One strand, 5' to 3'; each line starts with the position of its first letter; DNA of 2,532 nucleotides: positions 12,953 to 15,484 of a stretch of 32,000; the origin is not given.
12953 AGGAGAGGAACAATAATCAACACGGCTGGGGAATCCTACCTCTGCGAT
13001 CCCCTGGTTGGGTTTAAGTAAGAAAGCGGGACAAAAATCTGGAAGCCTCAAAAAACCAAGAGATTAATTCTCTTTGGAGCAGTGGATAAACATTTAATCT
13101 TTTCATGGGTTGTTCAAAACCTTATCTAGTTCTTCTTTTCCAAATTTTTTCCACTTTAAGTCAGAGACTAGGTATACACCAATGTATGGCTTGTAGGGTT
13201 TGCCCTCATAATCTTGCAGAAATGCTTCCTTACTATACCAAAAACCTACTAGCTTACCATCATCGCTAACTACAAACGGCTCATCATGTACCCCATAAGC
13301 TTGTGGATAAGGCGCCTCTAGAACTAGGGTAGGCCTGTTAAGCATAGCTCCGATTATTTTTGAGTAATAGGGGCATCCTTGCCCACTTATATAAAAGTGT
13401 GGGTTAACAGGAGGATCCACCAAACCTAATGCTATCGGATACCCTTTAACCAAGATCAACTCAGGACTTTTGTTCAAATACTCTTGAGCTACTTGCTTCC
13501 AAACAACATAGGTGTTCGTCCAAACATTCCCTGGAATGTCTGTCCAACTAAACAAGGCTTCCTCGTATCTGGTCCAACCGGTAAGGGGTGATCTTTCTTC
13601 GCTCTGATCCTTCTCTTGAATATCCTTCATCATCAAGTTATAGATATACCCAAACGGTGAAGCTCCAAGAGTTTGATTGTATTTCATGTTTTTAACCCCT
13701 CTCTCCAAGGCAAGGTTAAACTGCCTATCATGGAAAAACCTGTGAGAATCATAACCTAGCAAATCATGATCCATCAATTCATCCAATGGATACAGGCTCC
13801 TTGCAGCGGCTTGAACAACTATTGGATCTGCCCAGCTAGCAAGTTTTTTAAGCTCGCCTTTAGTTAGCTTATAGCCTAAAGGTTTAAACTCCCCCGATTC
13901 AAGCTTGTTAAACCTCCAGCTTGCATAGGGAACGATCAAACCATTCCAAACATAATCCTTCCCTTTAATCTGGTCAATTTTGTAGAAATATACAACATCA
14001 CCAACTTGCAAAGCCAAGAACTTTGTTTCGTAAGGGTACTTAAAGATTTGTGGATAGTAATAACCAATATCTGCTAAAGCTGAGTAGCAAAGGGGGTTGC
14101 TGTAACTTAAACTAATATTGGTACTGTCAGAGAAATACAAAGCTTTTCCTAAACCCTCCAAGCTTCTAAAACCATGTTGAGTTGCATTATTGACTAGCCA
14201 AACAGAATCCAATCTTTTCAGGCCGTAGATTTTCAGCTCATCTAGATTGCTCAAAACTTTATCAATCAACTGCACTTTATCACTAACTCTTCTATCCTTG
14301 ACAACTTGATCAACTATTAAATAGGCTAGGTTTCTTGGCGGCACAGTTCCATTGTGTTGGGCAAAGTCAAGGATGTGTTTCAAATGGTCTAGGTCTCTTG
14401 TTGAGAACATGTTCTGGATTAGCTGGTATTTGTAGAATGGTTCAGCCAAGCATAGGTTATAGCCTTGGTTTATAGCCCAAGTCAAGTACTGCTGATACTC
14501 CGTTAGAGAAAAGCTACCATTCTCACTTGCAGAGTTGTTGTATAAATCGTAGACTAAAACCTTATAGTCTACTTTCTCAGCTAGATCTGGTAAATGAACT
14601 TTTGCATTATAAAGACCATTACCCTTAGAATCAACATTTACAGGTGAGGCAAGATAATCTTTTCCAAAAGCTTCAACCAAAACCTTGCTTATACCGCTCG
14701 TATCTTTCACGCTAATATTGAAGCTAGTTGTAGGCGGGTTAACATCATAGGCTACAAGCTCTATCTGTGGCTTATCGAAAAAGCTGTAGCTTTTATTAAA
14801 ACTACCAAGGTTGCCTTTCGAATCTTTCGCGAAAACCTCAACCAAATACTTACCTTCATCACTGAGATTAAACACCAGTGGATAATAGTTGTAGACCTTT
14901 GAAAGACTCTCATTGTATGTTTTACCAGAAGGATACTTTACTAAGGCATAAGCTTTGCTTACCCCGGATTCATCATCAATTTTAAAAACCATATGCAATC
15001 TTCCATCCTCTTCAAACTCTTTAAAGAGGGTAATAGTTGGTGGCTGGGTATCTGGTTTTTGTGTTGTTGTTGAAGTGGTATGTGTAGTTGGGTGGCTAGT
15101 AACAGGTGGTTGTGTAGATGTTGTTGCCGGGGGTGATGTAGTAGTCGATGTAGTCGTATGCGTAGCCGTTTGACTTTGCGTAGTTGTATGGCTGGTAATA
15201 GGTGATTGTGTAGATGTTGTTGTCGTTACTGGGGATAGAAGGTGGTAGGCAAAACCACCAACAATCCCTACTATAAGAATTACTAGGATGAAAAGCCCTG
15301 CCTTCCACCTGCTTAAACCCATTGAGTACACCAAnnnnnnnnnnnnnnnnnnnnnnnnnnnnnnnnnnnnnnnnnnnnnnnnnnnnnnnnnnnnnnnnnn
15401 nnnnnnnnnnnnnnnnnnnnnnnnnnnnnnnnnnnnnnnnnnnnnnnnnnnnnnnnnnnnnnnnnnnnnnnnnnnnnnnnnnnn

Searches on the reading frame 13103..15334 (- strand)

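Call 4: search_protein_families(library=pfam, proteins=[window:13103-15334:-], max_evalue=0.01)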
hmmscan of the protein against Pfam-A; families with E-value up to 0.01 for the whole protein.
window:13103-15334:- (743 aa): 0 families

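Call 5: search_protein_families(library=ncbifam, proteins=[window:13103-15334:-], max_evalue=0.01)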
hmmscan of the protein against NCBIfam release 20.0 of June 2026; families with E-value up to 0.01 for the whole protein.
window:13103-15334:- (743 aa): 2 families
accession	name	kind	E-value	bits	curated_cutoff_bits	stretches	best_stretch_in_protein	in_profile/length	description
NF053637.1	SerProtHtrAspr2045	equivalog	0.0048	15.9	650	0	14-66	12-64/394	serine protease HtrA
NF042931.1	SAG1386_EF1546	equivalog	0.0059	16.7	80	1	9-90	29-105/158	SAG1386/EF1546 family surface-associated protein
